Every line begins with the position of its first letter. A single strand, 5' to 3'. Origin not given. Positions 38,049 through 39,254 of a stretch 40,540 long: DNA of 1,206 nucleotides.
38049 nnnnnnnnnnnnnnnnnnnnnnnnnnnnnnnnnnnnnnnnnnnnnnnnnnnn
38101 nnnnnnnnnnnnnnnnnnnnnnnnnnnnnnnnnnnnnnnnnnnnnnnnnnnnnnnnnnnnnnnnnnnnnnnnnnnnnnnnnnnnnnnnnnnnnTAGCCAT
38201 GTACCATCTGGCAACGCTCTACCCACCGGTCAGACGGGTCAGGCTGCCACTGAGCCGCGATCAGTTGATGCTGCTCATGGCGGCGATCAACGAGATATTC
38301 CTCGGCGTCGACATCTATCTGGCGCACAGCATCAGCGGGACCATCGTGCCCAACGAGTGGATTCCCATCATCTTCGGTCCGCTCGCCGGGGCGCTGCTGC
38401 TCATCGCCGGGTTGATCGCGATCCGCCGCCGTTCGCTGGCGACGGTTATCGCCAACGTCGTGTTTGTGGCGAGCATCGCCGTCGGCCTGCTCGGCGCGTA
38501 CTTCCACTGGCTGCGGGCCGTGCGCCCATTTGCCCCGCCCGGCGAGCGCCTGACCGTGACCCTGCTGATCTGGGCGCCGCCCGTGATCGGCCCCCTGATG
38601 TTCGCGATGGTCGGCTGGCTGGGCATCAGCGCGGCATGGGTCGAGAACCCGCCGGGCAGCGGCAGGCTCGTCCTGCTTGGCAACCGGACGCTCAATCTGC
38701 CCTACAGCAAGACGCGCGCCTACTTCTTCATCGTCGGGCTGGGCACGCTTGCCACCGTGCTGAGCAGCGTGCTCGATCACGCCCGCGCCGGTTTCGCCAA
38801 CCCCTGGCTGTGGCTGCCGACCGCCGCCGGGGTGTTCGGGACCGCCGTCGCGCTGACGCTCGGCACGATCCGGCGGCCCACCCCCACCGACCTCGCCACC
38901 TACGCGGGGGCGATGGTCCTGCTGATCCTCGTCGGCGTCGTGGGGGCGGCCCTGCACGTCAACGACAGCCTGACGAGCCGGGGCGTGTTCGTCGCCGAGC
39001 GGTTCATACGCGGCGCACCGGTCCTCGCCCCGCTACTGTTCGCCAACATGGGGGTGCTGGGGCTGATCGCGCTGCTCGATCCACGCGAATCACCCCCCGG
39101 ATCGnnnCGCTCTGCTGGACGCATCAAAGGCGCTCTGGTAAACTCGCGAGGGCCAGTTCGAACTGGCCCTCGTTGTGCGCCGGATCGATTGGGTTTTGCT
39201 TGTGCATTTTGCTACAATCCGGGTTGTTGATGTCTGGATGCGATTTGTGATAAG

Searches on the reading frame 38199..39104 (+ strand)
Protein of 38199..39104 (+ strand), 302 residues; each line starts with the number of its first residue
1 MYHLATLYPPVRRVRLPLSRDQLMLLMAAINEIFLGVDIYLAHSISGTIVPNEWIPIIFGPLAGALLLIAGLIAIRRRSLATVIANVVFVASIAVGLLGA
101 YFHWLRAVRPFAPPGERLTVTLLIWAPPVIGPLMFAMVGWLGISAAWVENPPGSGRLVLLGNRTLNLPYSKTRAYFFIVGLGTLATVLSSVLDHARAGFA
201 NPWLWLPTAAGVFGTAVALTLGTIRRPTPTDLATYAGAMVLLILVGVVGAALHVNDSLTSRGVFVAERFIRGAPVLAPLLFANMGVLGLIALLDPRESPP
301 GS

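Call 13: search_protein_families(library=pfam, proteins=[window:38199-39104:+], max_evalue=0.01)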
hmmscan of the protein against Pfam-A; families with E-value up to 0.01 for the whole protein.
window:38199-39104:+ (302 aa): 0 families

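Call 38: search_protein_families(library=pfam, proteins=[window:38199-39104:+], max_evalue=10)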
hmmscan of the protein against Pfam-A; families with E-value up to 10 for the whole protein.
window:38199-39104:+ (302 aa): 3 families
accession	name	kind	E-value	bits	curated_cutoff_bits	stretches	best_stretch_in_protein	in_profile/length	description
PF16079.10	Phage_holin_5_2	-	0.63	10.8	29.2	1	49-101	17-68/76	Phage holin family Hol44, in holin superfamily V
PF19747.4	DUF6234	-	4.4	8.2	27.5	1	28-98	25-93/129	Family of unknown function (DUF6234)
PF13567.11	DUF4131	-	8.3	6.5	31.6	1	175-259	6-84/165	Domain of unknown function (DUF4131)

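Call 47: search_protein_families(library=ncbifam, proteins=[window:38199-39104:+], max_evalue=0.01)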
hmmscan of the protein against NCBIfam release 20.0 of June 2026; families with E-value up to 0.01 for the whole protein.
window:38199-39104:+ (302 aa): 0 families
